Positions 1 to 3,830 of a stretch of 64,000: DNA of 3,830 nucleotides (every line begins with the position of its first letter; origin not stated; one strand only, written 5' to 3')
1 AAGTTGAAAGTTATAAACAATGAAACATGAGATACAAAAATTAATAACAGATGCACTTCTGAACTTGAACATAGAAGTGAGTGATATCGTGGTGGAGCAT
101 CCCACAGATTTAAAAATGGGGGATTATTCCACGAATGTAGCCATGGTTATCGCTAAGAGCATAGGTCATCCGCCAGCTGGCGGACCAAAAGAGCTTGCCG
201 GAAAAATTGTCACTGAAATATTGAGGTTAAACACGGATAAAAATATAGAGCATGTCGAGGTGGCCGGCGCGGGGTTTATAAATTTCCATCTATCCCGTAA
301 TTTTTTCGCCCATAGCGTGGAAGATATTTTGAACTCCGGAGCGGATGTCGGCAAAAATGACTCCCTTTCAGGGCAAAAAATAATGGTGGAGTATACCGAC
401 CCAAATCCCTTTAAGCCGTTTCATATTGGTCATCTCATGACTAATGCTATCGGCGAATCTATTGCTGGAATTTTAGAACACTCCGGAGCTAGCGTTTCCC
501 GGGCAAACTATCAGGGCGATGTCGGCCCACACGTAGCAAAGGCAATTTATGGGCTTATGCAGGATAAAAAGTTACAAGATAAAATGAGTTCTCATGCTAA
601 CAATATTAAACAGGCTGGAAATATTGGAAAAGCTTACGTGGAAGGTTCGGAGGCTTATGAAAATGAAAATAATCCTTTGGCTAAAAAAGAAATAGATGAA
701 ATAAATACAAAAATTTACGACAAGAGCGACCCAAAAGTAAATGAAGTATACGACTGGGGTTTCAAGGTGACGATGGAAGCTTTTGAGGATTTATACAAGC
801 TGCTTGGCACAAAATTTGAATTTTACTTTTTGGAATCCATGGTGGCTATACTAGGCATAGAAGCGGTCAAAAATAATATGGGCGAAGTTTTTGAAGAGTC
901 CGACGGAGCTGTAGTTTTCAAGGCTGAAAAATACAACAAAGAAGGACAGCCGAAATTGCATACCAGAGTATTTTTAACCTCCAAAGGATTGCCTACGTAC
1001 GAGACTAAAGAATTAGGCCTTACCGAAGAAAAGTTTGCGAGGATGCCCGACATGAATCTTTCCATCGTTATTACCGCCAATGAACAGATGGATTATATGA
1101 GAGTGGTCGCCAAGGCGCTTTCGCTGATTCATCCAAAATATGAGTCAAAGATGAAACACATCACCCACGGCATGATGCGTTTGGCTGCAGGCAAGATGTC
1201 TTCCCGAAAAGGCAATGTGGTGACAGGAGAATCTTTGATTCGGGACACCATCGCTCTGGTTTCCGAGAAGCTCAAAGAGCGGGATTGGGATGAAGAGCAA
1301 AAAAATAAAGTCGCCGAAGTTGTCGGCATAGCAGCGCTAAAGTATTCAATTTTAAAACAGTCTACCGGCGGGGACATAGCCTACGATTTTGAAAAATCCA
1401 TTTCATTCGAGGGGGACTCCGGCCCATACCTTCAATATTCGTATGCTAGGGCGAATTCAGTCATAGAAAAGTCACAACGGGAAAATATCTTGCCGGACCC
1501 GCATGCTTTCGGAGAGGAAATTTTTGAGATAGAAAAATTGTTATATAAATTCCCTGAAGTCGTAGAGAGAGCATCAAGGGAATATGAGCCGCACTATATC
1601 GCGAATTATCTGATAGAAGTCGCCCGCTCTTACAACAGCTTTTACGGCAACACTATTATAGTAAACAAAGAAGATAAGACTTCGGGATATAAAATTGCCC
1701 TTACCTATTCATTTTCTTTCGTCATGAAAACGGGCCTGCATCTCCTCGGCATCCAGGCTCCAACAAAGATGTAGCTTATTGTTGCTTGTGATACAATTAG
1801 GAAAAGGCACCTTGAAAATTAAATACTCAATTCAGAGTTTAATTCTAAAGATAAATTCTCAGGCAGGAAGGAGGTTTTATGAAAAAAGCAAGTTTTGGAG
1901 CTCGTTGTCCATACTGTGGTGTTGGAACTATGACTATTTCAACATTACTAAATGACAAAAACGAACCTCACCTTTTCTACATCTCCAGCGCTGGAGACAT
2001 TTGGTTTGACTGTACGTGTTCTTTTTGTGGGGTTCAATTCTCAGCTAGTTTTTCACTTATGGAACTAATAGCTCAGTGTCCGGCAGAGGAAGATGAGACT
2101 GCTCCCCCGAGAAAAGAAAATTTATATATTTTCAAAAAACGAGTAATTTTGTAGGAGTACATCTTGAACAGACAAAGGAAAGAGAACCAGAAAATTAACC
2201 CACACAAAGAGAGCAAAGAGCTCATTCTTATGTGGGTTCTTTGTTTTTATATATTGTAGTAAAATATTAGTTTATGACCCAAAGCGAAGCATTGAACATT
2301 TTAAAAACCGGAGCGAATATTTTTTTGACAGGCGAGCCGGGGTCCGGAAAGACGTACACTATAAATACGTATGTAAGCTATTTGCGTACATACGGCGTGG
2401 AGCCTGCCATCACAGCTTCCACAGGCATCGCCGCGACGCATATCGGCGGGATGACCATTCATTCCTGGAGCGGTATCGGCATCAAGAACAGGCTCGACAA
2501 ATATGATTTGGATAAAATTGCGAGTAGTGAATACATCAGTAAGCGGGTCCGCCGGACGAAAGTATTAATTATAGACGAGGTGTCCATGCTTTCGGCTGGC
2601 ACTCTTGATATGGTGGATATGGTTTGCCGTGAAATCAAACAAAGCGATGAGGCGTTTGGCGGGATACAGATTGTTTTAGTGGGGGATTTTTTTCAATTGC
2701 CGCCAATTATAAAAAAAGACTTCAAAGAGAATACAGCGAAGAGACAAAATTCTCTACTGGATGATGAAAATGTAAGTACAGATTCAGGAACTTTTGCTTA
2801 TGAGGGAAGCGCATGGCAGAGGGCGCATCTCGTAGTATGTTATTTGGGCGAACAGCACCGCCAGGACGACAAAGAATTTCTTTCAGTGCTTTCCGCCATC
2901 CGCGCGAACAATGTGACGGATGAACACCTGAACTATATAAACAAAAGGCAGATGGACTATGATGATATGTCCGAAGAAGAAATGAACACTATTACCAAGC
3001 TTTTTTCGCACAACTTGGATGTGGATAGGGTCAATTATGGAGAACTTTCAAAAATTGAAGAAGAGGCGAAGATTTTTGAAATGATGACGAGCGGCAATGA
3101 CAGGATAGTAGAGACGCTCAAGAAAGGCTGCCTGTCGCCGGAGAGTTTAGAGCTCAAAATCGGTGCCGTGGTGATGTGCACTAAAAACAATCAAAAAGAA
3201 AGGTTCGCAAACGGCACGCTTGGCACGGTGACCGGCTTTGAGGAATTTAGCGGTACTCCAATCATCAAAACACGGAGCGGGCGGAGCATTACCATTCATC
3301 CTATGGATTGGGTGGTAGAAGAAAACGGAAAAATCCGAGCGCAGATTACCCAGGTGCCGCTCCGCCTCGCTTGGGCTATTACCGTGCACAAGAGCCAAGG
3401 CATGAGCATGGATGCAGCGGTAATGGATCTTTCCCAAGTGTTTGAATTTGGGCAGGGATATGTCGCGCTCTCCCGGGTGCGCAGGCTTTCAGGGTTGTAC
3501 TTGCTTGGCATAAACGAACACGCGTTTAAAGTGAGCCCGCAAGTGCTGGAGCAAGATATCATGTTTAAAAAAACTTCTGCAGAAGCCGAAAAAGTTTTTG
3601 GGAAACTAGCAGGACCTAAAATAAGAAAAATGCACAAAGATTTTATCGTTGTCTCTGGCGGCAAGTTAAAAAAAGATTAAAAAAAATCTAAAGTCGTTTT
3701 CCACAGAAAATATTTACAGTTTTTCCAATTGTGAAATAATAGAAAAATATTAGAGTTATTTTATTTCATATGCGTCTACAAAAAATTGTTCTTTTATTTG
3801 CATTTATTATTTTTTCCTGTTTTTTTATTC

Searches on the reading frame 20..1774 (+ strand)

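Call 61: search_protein_families(library=pfam, proteins=[window:20-1774:+], max_evalue=0.0001)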
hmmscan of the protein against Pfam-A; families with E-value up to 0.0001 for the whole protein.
window:20-1774:+ (584 aa): 3 families
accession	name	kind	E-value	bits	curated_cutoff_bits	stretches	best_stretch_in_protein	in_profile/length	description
PF00750.26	tRNA-synt_1d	-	1.1e-31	110.5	23.3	1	100-456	2-348/349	tRNA synthetases class I (R), catalytic domain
PF05746.21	DALR_1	-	1.5e-25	90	22.3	1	471-584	1-117/117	DALR anticodon binding domain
PF03485.21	Arg_tRNA_synt_N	-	4.8e-19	69.2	21.5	1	4-91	2-85/85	Arginyl tRNA synthetase N terminal domain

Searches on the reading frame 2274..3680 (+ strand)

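Call 61: search_protein_families(library=pfam, proteins=[window:2274-3680:+], max_evalue=0.0001)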
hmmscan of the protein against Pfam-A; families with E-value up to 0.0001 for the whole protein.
window:2274-3680:+ (468 aa): 5 families
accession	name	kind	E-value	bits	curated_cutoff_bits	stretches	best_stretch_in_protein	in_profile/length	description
PF05970.20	PIF1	-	8.5e-35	120.8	25.9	1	11-157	20-167/223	PIF1-like helicase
PF13245.12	AAA_19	-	2e-15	57.6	25.1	1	3-145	1-132/134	AAA domain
PF13604.12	AAA_30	-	2.1e-12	47.6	27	1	3-148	6-134/191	AAA domain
PF13401.12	AAA_22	-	7.4e-08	33.2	27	1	12-137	4-122/130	AAA domain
PF21530.3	Pif1_2B_dom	-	3e-07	30.5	23.9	1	280-322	4-47/47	DNA helicase Pif1, 2B domain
